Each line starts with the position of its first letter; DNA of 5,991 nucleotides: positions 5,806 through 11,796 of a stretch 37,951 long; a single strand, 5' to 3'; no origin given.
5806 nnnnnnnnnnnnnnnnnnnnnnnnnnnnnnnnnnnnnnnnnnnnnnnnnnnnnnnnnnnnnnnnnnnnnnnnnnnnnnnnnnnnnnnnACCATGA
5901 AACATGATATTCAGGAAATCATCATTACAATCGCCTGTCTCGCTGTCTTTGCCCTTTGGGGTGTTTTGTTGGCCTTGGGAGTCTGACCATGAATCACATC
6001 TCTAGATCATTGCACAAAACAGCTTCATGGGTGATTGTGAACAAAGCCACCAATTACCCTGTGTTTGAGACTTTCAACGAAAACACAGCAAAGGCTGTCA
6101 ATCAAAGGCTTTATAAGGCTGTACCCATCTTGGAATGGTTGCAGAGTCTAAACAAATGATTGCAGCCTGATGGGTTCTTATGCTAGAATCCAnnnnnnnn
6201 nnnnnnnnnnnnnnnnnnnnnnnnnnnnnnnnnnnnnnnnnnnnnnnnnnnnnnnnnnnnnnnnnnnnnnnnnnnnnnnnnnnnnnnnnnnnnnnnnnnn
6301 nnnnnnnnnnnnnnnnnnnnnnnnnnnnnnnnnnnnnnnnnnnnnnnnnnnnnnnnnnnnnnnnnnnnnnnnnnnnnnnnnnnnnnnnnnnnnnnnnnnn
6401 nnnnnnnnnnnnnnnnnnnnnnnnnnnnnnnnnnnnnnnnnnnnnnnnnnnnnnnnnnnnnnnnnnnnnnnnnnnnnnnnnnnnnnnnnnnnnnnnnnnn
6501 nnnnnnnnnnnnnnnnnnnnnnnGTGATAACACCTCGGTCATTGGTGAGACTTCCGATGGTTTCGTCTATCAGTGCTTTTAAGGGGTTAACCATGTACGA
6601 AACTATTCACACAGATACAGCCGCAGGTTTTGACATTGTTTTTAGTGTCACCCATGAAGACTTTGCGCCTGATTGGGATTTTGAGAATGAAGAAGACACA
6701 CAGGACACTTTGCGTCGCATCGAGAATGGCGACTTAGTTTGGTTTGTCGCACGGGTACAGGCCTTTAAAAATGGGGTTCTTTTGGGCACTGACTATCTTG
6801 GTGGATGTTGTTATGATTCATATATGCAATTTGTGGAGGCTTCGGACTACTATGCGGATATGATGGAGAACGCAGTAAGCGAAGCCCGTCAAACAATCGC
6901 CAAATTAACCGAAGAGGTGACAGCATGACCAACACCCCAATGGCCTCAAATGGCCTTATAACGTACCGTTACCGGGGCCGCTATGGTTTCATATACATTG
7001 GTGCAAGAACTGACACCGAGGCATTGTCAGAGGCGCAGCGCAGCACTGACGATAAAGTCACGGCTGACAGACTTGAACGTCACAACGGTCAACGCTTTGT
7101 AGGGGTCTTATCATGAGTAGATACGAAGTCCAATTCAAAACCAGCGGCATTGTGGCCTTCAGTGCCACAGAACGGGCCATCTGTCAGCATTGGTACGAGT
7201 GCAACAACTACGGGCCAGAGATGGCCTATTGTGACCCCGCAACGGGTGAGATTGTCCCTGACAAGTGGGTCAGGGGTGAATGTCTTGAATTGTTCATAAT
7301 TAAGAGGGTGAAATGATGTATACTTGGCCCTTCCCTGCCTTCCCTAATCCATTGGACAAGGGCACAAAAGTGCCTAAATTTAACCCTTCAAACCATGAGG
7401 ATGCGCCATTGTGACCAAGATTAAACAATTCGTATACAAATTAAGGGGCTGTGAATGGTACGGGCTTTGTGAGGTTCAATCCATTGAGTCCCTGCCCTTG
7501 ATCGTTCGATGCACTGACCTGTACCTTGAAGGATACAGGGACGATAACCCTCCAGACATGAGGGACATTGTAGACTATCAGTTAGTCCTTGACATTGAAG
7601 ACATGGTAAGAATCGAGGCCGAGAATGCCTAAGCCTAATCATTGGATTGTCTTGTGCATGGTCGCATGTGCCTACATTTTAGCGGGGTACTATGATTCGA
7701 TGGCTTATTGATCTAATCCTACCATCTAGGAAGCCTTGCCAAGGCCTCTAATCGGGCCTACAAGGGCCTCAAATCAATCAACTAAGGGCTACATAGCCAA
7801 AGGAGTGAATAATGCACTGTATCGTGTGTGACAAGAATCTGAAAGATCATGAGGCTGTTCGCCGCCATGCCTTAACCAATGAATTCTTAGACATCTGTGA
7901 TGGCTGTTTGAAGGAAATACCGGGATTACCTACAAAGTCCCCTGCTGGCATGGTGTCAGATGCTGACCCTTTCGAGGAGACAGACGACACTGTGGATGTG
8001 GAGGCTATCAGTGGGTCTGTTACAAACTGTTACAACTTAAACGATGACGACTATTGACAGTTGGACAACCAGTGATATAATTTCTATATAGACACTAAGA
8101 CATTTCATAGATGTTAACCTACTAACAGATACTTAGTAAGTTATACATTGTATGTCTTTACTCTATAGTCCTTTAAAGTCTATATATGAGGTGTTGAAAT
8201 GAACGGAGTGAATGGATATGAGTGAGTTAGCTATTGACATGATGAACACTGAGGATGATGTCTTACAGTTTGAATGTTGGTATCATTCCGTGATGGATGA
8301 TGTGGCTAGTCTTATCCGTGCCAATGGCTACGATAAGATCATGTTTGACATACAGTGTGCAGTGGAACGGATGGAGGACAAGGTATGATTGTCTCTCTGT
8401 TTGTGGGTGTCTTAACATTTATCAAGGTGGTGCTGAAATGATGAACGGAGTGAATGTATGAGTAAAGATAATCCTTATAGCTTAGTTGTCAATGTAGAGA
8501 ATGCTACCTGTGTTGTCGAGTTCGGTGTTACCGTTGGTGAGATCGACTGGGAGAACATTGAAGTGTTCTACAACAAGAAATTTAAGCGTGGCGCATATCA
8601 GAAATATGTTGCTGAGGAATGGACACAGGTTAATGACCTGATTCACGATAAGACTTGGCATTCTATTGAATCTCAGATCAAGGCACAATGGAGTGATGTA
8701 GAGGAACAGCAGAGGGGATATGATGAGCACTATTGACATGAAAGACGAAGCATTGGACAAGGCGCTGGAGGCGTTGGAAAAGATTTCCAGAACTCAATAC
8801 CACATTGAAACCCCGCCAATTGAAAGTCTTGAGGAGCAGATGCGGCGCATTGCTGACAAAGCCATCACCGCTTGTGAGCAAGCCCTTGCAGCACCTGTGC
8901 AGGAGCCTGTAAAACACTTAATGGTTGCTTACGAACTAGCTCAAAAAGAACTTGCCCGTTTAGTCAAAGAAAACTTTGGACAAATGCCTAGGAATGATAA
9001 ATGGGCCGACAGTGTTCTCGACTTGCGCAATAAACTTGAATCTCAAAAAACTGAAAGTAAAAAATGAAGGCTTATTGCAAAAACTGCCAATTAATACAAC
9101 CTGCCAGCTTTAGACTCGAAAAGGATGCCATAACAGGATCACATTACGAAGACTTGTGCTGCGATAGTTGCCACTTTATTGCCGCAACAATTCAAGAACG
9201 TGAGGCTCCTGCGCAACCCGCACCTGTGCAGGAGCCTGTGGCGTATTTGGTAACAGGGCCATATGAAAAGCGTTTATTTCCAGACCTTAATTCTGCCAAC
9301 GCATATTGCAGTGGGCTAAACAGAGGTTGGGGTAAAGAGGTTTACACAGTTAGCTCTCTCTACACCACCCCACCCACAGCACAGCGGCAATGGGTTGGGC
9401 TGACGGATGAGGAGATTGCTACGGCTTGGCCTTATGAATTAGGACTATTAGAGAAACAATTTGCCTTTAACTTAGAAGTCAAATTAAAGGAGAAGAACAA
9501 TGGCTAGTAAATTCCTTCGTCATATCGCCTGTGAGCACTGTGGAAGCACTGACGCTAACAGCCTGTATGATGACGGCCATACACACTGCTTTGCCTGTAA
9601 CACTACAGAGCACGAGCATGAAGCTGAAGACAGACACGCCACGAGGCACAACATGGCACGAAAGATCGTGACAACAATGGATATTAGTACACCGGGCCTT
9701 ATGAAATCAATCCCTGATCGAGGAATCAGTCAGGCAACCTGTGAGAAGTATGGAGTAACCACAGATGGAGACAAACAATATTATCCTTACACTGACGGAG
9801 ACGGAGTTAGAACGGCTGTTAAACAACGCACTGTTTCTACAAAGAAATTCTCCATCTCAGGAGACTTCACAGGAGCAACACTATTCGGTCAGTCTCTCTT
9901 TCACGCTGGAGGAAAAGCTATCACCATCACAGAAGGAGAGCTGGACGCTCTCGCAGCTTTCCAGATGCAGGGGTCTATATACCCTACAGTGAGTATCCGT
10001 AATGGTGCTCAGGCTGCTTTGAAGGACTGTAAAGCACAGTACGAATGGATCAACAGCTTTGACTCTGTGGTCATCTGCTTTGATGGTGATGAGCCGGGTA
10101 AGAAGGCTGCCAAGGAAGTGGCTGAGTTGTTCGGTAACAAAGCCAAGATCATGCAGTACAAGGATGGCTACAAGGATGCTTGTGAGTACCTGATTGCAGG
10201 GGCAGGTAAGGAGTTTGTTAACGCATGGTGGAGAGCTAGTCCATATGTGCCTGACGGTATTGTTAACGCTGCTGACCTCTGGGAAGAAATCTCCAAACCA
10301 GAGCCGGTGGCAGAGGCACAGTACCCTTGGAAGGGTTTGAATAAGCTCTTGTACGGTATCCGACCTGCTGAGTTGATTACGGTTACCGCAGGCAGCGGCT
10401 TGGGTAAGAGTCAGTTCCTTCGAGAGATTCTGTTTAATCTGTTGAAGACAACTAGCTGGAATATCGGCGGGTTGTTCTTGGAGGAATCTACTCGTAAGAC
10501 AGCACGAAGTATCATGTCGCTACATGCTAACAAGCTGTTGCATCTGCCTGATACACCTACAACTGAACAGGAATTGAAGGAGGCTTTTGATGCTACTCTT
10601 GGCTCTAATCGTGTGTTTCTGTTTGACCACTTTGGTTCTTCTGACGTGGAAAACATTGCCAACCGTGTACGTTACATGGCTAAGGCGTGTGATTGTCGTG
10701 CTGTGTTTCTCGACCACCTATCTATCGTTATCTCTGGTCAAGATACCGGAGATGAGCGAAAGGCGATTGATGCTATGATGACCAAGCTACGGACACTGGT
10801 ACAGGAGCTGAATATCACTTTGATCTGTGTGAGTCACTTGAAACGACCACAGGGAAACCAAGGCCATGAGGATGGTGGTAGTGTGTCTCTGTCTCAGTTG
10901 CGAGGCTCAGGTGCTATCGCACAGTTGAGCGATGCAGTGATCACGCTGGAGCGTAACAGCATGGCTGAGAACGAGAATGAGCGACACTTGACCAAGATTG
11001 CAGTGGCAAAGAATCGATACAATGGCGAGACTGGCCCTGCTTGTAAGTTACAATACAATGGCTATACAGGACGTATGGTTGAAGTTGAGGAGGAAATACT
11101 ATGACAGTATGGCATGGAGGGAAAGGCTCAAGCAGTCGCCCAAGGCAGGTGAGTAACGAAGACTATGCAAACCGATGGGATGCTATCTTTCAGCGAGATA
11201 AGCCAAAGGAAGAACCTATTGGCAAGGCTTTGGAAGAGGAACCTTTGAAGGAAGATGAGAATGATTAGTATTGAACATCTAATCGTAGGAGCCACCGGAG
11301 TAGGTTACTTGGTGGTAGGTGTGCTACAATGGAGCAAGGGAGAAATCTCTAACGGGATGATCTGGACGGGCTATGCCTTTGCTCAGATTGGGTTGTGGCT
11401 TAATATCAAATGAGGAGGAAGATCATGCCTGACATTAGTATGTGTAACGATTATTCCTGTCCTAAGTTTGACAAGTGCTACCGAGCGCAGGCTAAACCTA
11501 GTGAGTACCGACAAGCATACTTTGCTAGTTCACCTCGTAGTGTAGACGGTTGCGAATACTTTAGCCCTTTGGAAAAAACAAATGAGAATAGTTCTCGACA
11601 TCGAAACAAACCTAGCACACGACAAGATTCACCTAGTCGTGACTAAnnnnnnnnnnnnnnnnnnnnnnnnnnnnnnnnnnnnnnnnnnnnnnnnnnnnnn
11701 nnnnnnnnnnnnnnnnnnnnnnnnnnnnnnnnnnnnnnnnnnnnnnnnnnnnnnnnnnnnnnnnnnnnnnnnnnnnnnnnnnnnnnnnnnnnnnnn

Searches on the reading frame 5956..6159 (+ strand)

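Call 60: search_protein_families(library=phrogs, proteins=[window:5956-6159:+], max_evalue=0.01)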
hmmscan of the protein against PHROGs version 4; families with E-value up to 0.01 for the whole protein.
window:5956-6159:+ (67 aa): 1 family
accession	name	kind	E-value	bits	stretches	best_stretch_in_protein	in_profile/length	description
phrog_25603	-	unknown function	1.2e-13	51.6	1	23-67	2-46/48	-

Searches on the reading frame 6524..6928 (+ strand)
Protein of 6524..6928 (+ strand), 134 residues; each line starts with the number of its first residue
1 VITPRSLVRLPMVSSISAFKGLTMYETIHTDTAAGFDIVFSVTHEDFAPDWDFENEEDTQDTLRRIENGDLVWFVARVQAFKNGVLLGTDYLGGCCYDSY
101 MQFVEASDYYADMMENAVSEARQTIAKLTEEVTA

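Call 11: search_protein_families(library=pfam, proteins=[window:6524-6928:+], max_evalue=0.1)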
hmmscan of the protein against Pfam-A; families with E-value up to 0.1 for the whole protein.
window:6524-6928:+ (134 aa): 0 families

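Call 60: search_protein_families(library=phrogs, proteins=[window:6524-6928:+], max_evalue=0.01)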
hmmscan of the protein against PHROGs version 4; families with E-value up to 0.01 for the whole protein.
window:6524-6928:+ (134 aa): 1 family
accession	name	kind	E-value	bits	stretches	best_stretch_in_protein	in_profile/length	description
phrog_5644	-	unknown function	1.1e-10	42.4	1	26-129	6-117/125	-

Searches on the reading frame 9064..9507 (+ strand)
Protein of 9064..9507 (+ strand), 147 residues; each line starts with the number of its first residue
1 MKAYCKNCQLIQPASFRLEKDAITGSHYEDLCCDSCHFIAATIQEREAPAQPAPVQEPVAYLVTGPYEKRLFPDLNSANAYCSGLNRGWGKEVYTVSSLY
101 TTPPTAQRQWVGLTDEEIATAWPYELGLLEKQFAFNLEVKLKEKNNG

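Call 10: search_protein_families(library=phrogs, proteins=[window:9064-9507:+])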
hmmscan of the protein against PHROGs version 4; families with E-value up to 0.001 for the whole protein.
window:9064-9507:+ (147 aa): 0 families

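Call 36: find_related_loci(query=window:9064-9507:+, collection=viral_contigs, flank=3000)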
Query window:9064-9507:+ (147 aa) in viral_contigs; peptide patterns used: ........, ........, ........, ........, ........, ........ (x = any residue, [..] = any of these).
554 stretches matched a pattern; 317 encode a relative of the query (tblastn E <= 1e-3); the best 80 are kept; 80 distinct loci.
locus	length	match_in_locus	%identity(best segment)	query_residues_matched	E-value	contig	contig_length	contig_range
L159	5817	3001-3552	40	1-145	2e-27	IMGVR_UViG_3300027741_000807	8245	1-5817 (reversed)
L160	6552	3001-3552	40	1-145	2e-27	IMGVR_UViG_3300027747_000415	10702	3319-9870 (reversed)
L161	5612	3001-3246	53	53-145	3e-24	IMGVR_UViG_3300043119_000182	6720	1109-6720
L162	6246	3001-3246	53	53-145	3e-24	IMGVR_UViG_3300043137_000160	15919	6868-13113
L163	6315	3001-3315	42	50-146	4e-17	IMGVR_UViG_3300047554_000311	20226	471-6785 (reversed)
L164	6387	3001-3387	35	1-147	4e-16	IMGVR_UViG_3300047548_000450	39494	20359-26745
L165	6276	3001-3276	46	51-145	8e-15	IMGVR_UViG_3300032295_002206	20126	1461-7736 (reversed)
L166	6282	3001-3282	41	47-147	1e-14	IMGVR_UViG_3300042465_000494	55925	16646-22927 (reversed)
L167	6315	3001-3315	36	4-121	4e-14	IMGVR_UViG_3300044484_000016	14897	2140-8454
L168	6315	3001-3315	39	50-147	7e-14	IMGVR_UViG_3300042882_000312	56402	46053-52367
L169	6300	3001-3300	40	47-147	8e-14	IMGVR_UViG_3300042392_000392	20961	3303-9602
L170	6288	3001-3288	42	49-145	8e-14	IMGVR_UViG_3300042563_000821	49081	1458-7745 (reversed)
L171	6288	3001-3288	42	49-145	8e-14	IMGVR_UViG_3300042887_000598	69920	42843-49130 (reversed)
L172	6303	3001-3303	36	27-146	3e-13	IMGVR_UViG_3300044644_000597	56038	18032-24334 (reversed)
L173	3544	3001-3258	44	51-147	3e-13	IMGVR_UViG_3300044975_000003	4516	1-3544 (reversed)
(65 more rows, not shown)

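Call 61: search_protein_families(library=phrogs, proteins=[window:9064-9507:+], max_evalue=0.01)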
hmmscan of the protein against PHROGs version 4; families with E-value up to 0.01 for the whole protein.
window:9064-9507:+ (147 aa): 0 families

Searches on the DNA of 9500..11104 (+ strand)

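Call 72: build_rna_model(alignment_id=A3, structure=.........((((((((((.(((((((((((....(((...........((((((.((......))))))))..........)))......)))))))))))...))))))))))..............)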
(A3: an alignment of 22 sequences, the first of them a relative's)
Model R1 built from alignment A3 (22 sequences, 129 columns); structure: as given.
model positions 118; base pairs 32; branch points 0; effective number of sequences 1.64; information 0.59 bits per position. Calibrated on 0.2 Mb of random sequence (short: E-values are rough).
structure used (alignment columns):
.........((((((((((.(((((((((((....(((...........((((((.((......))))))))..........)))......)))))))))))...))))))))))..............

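Call 73: search_with_rna_model(model_id=R1, sources=[window, L001, L003, L004, L006, L008, L009, L010, L011, L013, L017, L023, L024, L026, L028, L029, L030, L031, L032, L035, L037, L038, L042, L043, L045, L046, L048, L050, L051, L052, L053, L055, L057, L058, L060, L061, L062, L063, L065, L067, L069, L070, L071, L073, L074, L075, L076, L078, L080, L101, L103, L126, L129, L130, L139, L142, L144, L154, L155, L156], max_evalue=1, show_alignments=3)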
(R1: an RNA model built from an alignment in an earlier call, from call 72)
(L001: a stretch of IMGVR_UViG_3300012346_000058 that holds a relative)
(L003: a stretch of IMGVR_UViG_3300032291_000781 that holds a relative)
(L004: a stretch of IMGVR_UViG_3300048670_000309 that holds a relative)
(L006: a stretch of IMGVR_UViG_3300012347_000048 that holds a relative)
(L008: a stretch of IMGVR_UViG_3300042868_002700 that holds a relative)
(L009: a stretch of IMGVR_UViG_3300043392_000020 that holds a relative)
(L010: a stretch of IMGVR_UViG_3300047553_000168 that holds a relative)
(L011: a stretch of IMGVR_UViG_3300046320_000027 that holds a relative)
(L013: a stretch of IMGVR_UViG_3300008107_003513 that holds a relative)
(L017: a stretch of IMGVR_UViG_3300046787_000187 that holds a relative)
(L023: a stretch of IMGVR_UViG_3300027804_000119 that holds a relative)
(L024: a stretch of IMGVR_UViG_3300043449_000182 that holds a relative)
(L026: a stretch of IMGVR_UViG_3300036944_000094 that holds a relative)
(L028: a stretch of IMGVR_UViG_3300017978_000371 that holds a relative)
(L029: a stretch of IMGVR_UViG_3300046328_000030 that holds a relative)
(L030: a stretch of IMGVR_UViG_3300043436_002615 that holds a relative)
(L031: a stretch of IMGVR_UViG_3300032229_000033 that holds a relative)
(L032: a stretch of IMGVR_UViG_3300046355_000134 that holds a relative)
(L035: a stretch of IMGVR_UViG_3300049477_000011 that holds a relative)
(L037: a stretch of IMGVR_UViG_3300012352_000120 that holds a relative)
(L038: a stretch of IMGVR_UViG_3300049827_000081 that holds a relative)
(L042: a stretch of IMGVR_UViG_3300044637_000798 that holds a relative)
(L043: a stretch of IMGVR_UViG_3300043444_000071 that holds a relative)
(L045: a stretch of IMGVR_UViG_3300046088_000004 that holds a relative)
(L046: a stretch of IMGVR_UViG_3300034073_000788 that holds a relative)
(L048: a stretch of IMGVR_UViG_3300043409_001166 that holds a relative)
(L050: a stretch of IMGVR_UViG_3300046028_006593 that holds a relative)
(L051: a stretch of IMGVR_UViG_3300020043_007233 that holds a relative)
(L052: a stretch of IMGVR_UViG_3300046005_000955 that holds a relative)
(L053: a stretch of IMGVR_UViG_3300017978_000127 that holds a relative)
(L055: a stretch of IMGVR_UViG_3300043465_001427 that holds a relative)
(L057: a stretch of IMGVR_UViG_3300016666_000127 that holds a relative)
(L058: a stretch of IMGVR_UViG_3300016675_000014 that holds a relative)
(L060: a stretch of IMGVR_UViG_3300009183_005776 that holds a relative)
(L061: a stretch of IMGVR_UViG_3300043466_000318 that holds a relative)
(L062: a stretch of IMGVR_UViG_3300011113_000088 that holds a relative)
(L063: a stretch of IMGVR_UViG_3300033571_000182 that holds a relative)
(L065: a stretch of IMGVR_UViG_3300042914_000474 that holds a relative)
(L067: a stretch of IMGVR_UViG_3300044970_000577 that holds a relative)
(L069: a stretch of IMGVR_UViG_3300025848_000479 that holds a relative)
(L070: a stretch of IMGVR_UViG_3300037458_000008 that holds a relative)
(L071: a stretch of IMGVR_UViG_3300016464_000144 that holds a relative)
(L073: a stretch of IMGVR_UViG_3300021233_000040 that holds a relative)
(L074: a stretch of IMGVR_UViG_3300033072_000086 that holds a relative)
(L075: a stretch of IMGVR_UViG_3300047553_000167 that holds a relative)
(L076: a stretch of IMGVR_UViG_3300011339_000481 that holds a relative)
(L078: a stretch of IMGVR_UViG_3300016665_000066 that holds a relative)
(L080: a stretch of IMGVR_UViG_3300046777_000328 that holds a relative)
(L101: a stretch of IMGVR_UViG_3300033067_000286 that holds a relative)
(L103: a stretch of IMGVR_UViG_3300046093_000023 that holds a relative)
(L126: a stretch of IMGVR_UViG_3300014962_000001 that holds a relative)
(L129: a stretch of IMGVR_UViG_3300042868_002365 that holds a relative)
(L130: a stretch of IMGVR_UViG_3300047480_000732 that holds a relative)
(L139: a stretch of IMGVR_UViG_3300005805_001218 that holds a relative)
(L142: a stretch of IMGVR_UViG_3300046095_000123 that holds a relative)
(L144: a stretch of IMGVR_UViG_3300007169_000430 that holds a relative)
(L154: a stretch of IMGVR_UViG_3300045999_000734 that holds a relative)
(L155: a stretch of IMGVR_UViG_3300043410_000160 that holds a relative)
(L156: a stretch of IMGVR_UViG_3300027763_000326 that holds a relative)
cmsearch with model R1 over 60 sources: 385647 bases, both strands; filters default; matches with E-value up to 1: 52.
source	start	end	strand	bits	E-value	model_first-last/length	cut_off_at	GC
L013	2805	2916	+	51.8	1.2e-08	1-118/118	no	0.29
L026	2825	2937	+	45.2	4.3e-07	1-118/118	no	0.29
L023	2804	2918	+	45.1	4.6e-07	1-118/118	no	0.27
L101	3015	3130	+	44.3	6.9e-07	1-118/118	no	0.24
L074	2786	2899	+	37.2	3.2e-05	1-118/118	no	0.23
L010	2812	2914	+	34.5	0.00015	1-118/118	no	0.24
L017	2829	2930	+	31.7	0.00066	1-118/118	no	0.24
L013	2800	2910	-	30.7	0.0011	1-118/118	no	0.29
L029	2817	2935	+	30.6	0.0012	1-118/118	no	0.25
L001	2840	2935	+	30.5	0.0013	1-118/118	no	0.26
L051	2844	2944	+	29.9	0.0018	1-118/118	no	0.25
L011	1939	2039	+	29.9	0.0018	1-118/118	no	0.25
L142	2803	2916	+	29.8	0.0018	1-118/118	no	0.21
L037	2844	2940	+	29.2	0.0026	1-118/118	no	0.23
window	4550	4645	-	28.9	0.003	1-118/118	no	0.26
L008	2821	2913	+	28.2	0.0045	1-118/118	no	0.23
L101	3010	3124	-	28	0.005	1-118/118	no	0.24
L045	1430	1530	+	27.9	0.0053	1-118/118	no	0.26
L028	2837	2937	+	27.9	0.0053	1-118/118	no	0.26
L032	2834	2935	+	27.5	0.0067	1-118/118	no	0.22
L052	1242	1337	+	27.4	0.0069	1-118/118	no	0.23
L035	2802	2910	+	27.3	0.0074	1-118/118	no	0.23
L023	2799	2912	-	26.7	0.01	1-118/118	no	0.27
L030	2044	2130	+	26.6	0.01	1-118/118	no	0.23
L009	2835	2935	+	26.5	0.011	1-118/118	no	0.25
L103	888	988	+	26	0.015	1-118/118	no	0.24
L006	2832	2935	+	25.9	0.016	1-118/118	no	0.22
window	8087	8181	+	25.8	0.017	1-118/118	no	0.28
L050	2796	2882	+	25.6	0.018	1-118/118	no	0.23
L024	2811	2918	+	25.3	0.021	1-118/118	no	0.2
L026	2820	2930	-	25.3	0.022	1-118/118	no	0.29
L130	3510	3603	+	25.2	0.023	1-118/118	no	0.29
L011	1953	2004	-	24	0.043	33-82/118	no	0.19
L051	2858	2909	-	24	0.043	33-82/118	no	0.19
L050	2759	2876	-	23.4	0.059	1-118/118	no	0.28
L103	902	953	-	23.3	0.065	33-82/118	no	0.19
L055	1638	1743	+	22.2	0.12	1-118/118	no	0.25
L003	2877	2921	+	22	0.13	1-118/118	no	0.18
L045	1444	1495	-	21.9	0.13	33-82/118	no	0.21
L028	2851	2902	-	21.9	0.13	33-82/118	no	0.21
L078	2727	2774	-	21.9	0.14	1-118/118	no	0.38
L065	5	105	+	20.2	0.34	1-118/118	no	0.41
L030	2014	2124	-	19.8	0.44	1-118/118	no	0.27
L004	2810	2916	+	19.3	0.55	1-118/118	no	0.21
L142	36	133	-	19.2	0.6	1-118/118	no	0.2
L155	3527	3593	-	18.7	0.8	1-118/118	no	0.37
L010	2838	2869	-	18.6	0.84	44-75/118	no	0.19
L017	2854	2885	-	18.6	0.84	44-75/118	no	0.19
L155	3423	3470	-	18.5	0.86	1-118/118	no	0.38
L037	2827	2944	-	18.5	0.9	1-118/118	no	0.24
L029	2823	2939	-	18.4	0.91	1-118/118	no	0.23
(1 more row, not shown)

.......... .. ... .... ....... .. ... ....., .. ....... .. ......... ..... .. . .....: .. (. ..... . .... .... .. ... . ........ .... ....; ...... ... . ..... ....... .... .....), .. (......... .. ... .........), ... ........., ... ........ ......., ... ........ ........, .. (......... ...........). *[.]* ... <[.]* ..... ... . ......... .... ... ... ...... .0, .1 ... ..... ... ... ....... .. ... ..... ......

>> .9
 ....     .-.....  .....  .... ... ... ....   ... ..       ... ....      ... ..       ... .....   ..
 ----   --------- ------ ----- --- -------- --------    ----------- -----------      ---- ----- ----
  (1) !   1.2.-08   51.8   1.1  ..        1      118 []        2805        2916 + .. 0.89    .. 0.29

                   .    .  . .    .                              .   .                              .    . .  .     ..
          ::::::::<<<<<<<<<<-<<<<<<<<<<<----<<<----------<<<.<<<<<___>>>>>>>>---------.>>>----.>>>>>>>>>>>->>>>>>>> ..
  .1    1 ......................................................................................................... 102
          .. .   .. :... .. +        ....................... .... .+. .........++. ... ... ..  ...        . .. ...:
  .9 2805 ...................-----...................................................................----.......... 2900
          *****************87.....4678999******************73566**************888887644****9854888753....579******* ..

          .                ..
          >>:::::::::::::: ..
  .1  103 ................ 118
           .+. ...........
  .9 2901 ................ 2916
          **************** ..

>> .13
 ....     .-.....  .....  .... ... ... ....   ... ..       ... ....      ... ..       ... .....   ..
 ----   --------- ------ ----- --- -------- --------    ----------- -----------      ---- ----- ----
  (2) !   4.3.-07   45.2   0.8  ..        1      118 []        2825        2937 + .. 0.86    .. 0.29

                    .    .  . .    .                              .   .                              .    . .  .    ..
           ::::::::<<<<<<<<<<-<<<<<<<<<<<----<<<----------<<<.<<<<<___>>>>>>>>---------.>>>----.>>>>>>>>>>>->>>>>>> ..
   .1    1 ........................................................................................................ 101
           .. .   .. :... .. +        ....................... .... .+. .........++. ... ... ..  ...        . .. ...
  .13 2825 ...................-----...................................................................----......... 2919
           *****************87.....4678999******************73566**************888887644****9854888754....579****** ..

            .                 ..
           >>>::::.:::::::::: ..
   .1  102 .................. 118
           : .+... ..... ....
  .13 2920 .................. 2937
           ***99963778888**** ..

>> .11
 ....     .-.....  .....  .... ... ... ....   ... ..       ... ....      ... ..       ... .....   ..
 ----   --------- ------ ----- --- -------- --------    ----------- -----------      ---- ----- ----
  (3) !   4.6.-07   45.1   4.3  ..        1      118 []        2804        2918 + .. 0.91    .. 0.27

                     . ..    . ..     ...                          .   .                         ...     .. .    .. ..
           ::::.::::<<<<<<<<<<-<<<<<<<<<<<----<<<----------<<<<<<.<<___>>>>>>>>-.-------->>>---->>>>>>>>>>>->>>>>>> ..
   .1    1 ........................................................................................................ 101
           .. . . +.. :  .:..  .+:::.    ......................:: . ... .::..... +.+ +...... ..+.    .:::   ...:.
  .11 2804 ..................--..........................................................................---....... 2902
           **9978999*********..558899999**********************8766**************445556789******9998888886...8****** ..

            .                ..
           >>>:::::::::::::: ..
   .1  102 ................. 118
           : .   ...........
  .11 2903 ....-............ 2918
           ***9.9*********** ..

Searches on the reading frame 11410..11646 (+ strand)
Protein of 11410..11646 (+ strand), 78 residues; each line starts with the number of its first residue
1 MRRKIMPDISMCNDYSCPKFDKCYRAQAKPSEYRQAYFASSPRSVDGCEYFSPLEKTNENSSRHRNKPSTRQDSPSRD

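Call 61: search_protein_families(library=phrogs, proteins=[window:11410-11646:+], max_evalue=0.01)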
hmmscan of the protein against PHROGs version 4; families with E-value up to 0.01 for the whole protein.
window:11410-11646:+ (78 aa): 1 family
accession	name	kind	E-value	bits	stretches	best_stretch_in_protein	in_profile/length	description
phrog_20586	-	unknown function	1.1e-05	26.6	1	9-49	1-39/59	-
